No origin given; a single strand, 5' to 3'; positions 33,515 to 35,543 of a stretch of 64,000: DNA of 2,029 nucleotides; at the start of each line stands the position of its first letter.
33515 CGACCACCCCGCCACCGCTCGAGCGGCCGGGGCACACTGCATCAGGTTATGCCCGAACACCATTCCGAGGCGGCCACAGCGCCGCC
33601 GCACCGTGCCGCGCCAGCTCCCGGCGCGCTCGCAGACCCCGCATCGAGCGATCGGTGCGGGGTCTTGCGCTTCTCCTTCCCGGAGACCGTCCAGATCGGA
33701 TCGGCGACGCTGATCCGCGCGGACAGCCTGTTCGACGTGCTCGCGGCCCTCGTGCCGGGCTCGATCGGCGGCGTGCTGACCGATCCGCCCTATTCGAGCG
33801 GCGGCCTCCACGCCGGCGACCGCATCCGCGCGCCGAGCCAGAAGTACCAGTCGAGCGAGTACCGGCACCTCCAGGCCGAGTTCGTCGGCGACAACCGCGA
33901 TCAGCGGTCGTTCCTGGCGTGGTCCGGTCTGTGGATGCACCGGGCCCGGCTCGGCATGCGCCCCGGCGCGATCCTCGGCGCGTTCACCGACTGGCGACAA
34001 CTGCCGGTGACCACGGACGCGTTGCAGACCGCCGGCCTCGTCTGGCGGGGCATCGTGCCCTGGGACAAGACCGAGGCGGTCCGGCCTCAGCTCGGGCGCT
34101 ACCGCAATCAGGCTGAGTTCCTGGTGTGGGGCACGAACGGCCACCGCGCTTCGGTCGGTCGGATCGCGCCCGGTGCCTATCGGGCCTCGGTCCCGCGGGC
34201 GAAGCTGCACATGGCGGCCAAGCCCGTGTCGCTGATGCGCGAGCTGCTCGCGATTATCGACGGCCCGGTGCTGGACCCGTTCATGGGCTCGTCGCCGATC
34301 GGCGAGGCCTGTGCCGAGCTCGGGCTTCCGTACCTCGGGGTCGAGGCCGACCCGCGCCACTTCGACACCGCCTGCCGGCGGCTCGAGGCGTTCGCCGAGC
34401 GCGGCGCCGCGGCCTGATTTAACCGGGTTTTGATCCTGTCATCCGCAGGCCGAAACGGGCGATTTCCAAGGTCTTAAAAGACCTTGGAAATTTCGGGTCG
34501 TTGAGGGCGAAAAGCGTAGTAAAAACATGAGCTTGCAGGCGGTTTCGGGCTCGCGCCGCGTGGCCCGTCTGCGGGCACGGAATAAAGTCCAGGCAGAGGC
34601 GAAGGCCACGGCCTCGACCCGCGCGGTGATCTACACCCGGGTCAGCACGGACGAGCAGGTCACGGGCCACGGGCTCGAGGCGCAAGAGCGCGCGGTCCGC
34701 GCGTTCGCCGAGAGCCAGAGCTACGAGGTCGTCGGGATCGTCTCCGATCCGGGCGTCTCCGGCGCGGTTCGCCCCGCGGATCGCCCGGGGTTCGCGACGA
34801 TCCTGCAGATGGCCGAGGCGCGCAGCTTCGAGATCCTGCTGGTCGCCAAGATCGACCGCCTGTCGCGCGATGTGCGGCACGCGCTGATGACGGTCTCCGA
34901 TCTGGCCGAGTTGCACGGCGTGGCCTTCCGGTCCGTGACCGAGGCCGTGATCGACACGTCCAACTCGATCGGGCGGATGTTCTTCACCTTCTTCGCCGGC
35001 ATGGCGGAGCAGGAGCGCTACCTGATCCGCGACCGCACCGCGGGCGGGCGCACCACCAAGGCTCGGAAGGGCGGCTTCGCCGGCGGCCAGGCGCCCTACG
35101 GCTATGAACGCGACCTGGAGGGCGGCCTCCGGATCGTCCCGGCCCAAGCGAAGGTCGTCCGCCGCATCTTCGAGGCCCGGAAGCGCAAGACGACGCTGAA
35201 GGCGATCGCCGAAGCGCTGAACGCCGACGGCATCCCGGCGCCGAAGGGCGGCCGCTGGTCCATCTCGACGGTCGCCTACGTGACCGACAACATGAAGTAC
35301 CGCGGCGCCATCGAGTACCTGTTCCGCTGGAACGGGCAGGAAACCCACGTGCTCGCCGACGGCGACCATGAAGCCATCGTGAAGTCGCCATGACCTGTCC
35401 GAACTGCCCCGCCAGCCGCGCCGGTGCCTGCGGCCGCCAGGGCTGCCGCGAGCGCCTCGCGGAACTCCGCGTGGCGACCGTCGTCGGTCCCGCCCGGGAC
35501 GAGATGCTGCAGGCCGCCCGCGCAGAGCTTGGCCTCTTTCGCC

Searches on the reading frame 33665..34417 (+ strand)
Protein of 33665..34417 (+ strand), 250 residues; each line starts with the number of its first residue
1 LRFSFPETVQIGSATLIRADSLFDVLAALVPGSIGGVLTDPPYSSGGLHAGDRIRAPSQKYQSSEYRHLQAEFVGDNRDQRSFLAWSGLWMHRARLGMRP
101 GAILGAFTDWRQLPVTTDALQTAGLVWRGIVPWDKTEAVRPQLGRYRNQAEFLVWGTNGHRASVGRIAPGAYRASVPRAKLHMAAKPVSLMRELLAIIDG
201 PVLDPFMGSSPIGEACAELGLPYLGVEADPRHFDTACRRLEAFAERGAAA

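Call 78: search_protein_families(library=pfam, proteins=[window:33665-34417:+], max_evalue=0.001)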
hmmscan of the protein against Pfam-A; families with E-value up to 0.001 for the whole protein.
window:33665-34417:+ (250 aa): 1 family
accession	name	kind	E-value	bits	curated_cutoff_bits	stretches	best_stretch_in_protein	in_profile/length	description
PF01555.25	N6_N4_Mtase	-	2.8e-13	50.8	26.7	1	180-236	160-219/221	DNA methylase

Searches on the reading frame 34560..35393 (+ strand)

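Call 78: search_protein_families(library=pfam, proteins=[window:34560-35393:+], max_evalue=0.001)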
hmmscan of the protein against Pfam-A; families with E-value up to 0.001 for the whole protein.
window:34560-35393:+ (277 aa): 2 families
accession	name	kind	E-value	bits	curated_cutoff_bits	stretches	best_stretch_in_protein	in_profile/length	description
PF00239.26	Resolvase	-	9e-37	126.8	23.3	1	22-172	1-144/145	Resolvase, N terminal domain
PF07508.19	Recombinase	-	2.1e-14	54.1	21.1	1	194-275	1-88/102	Recombinase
